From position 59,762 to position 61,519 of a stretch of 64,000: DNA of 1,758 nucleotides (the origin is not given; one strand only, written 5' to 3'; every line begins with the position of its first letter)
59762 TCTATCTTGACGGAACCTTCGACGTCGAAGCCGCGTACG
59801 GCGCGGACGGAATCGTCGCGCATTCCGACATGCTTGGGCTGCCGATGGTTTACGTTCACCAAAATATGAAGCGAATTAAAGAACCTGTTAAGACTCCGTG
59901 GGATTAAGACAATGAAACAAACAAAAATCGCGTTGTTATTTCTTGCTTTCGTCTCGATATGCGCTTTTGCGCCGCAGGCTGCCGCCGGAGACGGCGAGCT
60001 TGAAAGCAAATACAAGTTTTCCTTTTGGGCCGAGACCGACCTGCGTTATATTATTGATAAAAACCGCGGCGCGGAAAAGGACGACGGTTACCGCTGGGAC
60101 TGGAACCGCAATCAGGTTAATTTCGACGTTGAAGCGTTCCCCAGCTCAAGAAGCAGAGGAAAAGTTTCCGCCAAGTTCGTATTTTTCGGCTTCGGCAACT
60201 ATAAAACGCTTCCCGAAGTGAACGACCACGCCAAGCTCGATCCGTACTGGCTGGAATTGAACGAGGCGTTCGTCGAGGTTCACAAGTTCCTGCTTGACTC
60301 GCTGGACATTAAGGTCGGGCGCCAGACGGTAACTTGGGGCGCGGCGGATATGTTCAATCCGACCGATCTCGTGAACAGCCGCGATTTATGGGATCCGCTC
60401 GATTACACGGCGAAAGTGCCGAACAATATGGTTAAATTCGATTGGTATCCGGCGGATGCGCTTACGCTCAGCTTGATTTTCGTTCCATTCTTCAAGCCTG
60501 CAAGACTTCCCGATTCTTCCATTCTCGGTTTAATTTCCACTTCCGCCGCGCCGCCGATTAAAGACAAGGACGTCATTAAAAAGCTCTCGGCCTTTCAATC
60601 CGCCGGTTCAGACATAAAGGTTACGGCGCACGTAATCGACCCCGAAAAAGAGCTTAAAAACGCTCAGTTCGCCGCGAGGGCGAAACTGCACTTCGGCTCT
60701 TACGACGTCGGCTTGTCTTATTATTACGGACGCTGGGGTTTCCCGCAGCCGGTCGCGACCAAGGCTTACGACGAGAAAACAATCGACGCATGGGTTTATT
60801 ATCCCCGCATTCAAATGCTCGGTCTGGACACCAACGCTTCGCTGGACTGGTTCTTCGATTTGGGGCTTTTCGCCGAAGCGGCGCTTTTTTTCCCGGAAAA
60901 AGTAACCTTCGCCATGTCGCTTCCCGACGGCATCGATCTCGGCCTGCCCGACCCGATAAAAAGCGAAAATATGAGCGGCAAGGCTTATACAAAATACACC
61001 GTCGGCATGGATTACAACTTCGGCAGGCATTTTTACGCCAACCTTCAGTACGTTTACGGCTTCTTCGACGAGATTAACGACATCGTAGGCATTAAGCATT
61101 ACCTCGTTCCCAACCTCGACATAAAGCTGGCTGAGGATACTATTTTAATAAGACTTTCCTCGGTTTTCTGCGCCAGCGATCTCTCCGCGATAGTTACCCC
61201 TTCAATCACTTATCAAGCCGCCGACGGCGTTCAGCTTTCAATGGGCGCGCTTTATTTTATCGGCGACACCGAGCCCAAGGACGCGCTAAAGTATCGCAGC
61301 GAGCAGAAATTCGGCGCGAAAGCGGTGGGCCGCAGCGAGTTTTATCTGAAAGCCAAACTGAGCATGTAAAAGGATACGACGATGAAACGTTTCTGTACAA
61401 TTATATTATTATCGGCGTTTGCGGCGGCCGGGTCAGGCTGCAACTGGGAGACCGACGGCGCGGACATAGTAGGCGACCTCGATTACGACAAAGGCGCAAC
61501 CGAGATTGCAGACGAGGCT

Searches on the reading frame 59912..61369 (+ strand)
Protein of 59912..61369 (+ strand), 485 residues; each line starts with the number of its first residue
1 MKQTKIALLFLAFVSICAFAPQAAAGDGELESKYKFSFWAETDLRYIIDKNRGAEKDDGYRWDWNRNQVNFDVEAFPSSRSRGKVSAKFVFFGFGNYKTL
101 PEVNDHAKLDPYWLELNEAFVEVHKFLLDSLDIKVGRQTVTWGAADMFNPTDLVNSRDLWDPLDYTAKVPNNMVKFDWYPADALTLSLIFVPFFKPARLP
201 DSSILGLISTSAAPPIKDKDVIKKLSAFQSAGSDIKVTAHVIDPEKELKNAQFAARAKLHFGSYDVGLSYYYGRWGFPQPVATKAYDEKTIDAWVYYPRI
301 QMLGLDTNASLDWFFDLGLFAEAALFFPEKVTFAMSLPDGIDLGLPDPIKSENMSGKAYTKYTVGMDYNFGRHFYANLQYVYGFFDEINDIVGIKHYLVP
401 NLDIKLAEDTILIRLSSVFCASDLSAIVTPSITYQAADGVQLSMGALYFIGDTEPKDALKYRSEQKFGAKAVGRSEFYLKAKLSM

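Call 33: search_protein_families(library=pfam, proteins=[window:59912-61369:+], max_evalue=0.001)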
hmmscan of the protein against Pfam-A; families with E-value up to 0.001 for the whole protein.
window:59912-61369:+ (485 aa): 1 family
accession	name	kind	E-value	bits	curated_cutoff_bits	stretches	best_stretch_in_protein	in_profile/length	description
PF06980.17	DUF1302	-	2.9e-11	43.5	23.2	1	114-326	144-363/541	Protein of unknown function (DUF1302)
